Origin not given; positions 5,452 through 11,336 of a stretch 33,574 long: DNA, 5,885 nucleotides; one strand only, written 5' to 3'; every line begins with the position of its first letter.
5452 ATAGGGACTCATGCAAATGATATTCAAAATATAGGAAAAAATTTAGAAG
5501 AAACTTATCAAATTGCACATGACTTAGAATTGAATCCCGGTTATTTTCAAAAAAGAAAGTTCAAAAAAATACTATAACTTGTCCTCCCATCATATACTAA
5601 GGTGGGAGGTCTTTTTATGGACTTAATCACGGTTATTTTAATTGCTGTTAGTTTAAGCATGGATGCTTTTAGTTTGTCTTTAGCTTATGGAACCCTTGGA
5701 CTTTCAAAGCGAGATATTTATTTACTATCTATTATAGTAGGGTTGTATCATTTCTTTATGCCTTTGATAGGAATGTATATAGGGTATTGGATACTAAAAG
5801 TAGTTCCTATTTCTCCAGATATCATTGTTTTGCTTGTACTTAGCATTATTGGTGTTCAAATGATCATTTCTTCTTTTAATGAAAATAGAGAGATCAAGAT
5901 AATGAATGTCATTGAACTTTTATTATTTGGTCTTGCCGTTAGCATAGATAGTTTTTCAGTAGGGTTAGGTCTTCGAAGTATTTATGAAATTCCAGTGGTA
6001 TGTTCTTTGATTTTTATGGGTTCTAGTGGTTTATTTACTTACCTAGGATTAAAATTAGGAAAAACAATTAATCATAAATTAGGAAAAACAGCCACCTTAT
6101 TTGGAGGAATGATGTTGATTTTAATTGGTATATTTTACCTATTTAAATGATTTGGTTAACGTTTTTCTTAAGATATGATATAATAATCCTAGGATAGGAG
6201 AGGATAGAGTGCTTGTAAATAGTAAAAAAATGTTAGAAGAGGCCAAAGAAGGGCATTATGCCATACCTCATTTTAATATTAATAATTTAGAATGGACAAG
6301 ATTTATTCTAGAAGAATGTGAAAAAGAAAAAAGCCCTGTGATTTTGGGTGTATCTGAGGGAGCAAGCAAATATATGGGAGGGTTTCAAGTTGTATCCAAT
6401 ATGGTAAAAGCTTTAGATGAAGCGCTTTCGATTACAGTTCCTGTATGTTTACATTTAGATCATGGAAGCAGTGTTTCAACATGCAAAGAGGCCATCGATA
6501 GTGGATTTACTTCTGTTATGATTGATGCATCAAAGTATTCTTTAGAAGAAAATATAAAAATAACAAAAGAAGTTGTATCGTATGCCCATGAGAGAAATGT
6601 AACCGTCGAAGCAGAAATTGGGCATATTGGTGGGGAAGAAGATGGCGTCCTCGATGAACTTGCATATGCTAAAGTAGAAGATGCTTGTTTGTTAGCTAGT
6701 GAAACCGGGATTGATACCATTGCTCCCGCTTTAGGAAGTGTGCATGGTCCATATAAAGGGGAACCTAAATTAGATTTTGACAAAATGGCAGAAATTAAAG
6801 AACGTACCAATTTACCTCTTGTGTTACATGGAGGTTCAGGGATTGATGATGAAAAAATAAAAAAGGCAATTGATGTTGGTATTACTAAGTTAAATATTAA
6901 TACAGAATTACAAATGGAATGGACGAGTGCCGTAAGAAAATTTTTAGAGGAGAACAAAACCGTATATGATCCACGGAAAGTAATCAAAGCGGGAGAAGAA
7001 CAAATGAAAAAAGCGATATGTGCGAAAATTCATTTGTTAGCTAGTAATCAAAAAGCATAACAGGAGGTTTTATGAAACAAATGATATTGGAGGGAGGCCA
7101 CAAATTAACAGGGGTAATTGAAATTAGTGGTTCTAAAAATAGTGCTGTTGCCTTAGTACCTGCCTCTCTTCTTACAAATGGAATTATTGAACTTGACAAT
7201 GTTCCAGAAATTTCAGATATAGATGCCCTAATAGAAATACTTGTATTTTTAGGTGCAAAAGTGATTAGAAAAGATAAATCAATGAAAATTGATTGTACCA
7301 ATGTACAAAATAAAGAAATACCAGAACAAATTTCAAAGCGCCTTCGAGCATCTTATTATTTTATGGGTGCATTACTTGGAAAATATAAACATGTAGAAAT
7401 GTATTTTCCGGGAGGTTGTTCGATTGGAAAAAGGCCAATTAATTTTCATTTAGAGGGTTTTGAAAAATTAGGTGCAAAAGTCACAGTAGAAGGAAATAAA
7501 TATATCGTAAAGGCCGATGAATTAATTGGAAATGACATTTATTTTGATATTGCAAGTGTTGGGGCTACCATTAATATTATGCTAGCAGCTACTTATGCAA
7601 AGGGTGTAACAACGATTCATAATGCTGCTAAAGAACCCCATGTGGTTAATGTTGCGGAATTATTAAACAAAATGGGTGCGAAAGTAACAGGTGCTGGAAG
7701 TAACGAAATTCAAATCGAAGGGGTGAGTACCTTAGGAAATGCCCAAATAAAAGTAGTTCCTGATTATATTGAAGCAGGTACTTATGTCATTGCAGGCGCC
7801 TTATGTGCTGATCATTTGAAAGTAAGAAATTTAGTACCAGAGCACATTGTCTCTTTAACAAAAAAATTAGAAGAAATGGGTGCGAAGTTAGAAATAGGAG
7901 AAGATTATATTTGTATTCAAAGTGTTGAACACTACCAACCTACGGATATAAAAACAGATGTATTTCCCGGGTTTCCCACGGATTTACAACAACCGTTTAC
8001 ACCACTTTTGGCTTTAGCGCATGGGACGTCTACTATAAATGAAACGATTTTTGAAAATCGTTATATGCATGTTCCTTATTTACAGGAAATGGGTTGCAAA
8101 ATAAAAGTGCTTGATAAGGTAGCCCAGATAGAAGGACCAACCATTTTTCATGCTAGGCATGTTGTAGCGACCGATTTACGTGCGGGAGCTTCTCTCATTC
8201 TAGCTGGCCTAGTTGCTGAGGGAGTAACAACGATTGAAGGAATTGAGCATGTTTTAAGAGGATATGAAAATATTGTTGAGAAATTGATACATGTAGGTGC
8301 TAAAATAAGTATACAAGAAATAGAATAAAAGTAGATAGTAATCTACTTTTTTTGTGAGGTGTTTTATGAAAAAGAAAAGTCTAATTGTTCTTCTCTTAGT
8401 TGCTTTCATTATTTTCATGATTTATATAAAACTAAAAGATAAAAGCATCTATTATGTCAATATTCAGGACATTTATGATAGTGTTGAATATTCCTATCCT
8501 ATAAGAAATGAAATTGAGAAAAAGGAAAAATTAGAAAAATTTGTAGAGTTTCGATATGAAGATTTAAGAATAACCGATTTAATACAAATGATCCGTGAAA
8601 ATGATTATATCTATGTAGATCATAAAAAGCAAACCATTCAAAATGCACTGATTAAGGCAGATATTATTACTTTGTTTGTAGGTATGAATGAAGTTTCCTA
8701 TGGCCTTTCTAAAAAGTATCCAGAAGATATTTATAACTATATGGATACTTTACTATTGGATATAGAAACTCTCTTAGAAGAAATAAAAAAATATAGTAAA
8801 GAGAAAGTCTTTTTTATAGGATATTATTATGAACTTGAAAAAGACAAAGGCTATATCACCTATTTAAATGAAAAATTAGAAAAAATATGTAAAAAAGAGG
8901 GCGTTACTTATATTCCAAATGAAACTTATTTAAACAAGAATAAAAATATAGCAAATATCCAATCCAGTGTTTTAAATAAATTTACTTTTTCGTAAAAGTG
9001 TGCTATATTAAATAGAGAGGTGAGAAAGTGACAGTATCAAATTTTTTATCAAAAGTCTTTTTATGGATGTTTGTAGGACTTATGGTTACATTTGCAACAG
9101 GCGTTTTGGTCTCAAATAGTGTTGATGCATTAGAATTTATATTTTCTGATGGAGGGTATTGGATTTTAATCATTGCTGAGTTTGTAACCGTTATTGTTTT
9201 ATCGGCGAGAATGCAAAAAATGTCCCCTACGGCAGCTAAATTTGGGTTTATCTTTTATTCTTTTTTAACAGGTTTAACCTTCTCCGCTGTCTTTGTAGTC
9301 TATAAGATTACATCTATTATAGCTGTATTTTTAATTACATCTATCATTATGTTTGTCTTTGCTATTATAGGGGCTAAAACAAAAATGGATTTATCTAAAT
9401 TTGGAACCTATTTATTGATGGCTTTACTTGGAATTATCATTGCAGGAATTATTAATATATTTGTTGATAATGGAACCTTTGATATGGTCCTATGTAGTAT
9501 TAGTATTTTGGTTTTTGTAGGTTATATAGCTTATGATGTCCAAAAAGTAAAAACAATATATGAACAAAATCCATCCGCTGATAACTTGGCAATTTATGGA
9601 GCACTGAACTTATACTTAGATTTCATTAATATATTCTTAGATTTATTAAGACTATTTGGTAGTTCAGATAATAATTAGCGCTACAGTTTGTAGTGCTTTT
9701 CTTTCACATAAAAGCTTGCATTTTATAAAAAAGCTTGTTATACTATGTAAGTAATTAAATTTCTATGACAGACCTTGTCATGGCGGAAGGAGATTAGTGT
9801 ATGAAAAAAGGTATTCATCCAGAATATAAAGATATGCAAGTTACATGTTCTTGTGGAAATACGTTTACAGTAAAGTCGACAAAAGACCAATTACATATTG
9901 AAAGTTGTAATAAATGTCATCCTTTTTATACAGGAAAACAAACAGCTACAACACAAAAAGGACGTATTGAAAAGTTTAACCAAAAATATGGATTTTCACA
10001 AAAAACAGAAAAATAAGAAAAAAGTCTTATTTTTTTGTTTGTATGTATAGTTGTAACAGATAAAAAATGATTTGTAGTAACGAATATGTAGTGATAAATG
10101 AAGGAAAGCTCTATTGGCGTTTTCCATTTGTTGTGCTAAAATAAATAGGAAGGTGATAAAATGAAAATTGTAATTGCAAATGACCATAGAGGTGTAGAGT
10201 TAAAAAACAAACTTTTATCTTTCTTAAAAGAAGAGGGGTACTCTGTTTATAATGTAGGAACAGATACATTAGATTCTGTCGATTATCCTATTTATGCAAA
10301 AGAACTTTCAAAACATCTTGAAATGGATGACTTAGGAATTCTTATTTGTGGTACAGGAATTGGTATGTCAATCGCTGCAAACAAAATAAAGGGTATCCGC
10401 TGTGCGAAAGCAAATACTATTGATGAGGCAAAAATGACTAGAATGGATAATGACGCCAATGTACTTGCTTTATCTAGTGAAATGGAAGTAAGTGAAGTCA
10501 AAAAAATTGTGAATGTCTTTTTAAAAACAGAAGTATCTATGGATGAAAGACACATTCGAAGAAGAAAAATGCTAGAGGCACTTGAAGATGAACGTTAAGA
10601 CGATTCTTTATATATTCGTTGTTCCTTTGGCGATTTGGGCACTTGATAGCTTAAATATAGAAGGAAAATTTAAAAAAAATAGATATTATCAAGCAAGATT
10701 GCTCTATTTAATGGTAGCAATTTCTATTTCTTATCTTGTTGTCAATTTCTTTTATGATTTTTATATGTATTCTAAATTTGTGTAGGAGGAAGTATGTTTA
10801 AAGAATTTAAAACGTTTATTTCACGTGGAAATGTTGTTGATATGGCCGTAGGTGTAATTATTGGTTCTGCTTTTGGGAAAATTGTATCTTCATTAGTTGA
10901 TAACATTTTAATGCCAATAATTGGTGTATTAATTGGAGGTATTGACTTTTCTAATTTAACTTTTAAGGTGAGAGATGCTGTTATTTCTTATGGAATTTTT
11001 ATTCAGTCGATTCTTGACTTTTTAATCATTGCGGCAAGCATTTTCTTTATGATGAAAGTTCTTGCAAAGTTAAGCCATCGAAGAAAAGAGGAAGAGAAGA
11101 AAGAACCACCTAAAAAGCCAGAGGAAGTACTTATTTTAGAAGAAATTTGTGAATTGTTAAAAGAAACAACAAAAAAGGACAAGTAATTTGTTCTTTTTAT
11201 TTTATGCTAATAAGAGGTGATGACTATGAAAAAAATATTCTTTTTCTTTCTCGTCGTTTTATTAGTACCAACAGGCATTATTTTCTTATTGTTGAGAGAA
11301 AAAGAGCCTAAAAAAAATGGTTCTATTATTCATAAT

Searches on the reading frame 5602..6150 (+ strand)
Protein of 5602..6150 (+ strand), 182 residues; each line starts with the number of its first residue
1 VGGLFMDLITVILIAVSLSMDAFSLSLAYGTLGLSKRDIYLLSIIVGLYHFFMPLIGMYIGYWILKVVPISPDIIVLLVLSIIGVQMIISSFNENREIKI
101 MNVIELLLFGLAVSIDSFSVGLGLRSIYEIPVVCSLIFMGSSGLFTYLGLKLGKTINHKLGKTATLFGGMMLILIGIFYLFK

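Call 45: search_protein_families(library=pfam, proteins=[window:5602-6150:+], max_evalue=0.00001)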
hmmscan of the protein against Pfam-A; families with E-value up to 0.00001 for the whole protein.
window:5602-6150:+ (182 aa): 1 family
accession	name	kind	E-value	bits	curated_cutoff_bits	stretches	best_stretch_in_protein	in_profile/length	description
PF02659.21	Mntp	-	2.2e-29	102.7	24.4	1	35-178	3-150/152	Putative manganese efflux pump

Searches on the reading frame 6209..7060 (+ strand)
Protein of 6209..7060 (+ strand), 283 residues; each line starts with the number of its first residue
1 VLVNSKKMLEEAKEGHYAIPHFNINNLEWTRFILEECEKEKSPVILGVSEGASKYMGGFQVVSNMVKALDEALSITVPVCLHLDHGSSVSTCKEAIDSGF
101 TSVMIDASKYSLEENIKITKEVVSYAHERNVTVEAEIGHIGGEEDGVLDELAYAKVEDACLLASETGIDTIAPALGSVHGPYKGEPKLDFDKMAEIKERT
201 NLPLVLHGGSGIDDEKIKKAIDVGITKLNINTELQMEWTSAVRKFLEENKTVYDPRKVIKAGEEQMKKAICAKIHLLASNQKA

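Call 45: search_protein_families(library=pfam, proteins=[window:6209-7060:+], max_evalue=0.00001)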
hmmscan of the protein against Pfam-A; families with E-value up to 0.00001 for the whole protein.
window:6209-7060:+ (283 aa): 1 family
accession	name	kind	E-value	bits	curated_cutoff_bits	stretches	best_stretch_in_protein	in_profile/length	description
PF01116.26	F_bP_aldolase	-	1.8e-104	349.6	25.5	1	3-282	1-277/277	Fructose-bisphosphate aldolase class-II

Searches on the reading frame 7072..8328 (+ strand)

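Call 45: search_protein_families(library=pfam, proteins=[window:7072-8328:+], max_evalue=0.00001)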
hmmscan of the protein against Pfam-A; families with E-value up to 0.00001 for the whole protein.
window:7072-8328:+ (418 aa): 1 family
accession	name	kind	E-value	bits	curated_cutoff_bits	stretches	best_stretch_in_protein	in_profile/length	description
PF00275.25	EPSP_synthase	-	2.9e-88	296.8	22.8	1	7-405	2-417/417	EPSP synthase (3-phosphoshikimate 1-carboxyvinyltransferase)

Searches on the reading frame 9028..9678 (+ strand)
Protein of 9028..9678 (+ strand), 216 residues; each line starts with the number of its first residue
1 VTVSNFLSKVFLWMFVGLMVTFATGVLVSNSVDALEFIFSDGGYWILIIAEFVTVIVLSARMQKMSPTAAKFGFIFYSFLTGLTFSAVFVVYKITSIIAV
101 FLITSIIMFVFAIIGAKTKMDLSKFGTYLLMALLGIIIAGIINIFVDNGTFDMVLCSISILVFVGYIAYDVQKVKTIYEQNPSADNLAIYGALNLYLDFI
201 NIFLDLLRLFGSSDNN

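Call 46: search_protein_families(library=pfam, proteins=[window:9028-9678:+], max_evalue=0.00001)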
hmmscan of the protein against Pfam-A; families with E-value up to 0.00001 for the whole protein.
window:9028-9678:+ (216 aa): 1 family
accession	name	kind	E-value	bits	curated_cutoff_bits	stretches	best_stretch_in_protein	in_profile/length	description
PF01027.25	Bax1-I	-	5.2e-49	167.3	34.1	1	5-210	2-207/207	Inhibitor of apoptosis-promoting Bax1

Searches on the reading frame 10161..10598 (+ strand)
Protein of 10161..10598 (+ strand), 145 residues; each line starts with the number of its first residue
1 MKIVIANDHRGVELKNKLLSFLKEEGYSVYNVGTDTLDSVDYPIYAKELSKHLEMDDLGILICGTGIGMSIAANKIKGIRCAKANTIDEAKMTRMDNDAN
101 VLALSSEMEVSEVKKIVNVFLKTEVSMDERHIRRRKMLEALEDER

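Call 46: search_protein_families(library=pfam, proteins=[window:10161-10598:+], max_evalue=0.00001)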
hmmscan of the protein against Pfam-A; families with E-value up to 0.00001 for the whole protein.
window:10161-10598:+ (145 aa): 1 family
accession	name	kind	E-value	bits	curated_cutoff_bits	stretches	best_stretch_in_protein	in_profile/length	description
PF02502.23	LacAB_rpiB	-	1.3e-44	151.9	24.7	1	3-137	1-137/138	Ribose/Galactose Isomerase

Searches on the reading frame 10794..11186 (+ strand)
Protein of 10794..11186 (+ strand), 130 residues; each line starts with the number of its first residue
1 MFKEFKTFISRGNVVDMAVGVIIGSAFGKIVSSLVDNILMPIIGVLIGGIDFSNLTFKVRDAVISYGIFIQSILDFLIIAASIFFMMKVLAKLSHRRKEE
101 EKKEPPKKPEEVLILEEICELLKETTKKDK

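Call 46: search_protein_families(library=pfam, proteins=[window:10794-11186:+], max_evalue=0.00001)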
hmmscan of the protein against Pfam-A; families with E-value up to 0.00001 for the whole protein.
window:10794-11186:+ (130 aa): 1 family
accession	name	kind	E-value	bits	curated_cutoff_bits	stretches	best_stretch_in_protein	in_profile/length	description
PF01741.23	MscL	-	1.5e-42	145.3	27.4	1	1-123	1-123/123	Large-conductance mechanosensitive channel, MscL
